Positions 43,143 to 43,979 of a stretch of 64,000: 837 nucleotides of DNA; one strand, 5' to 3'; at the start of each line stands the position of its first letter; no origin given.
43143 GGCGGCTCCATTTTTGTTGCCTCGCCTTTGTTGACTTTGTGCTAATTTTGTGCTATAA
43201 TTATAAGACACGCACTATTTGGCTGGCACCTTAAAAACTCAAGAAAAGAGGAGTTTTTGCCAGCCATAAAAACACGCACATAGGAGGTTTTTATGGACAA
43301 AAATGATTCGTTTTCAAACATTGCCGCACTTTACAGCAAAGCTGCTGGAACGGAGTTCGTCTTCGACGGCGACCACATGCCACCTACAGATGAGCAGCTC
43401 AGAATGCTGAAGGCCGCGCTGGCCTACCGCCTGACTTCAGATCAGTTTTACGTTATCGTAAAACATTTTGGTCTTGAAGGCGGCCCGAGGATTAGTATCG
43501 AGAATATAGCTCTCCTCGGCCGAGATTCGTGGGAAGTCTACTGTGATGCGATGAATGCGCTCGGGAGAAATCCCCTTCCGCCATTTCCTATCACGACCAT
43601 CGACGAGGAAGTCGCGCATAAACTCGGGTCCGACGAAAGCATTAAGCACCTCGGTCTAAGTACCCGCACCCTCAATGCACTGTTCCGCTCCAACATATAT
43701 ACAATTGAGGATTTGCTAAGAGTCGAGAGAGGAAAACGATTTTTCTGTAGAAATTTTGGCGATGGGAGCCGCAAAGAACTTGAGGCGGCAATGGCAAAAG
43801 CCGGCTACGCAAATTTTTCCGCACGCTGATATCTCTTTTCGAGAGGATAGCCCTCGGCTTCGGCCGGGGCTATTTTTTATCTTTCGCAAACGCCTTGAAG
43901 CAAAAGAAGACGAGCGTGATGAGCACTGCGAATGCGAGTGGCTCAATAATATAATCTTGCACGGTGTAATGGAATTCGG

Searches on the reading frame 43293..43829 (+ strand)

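Call 70: search_protein_families(library=ncbifam, proteins=[window:43293-43829:+], max_evalue=0.01)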
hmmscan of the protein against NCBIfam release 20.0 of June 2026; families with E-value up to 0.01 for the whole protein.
window:43293-43829:+ (178 aa): 9 families
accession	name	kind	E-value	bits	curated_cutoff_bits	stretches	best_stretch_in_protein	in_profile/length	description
NF003519.0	PRK05182.2-5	equivalog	1.9e-09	37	277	1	109-173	249-313/320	DNA-directed RNA polymerase subunit alpha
TIGR02027.1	rpoA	equivalog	5.1e-08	32.5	227.8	1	113-172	234-293/298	DNA-directed RNA polymerase subunit alpha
NF003517.0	PRK05182.2-3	equivalog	1.9e-05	23.8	356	1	108-172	254-316/344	DNA-directed RNA polymerase subunit alpha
NF003516.0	PRK05182.2-2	equivalog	4.9e-05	22.7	353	1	116-167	248-299/315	DNA-directed RNA polymerase subunit alpha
NF033442.0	BREX_PglW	equivalog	0.00021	19.1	990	1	105-168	788-851/1391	BREX system serine/threonine kinase PglW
NF003514.0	PRK05182.1-4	equivalog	0.00032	19.4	434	1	114-172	248-306/338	DNA-directed RNA polymerase subunit alpha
NF003515.0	PRK05182.2-1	equivalog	0.00091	18.6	406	1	109-170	245-306/314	DNA-directed RNA polymerase subunit alpha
NF003518.0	PRK05182.2-4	equivalog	0.0025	17.1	523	1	113-171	247-305/312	DNA-directed RNA polymerase subunit alpha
NF003513.0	PRK05182.1-2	equivalog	0.0038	16.2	302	1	115-171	256-312/338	DNA-directed RNA polymerase subunit alpha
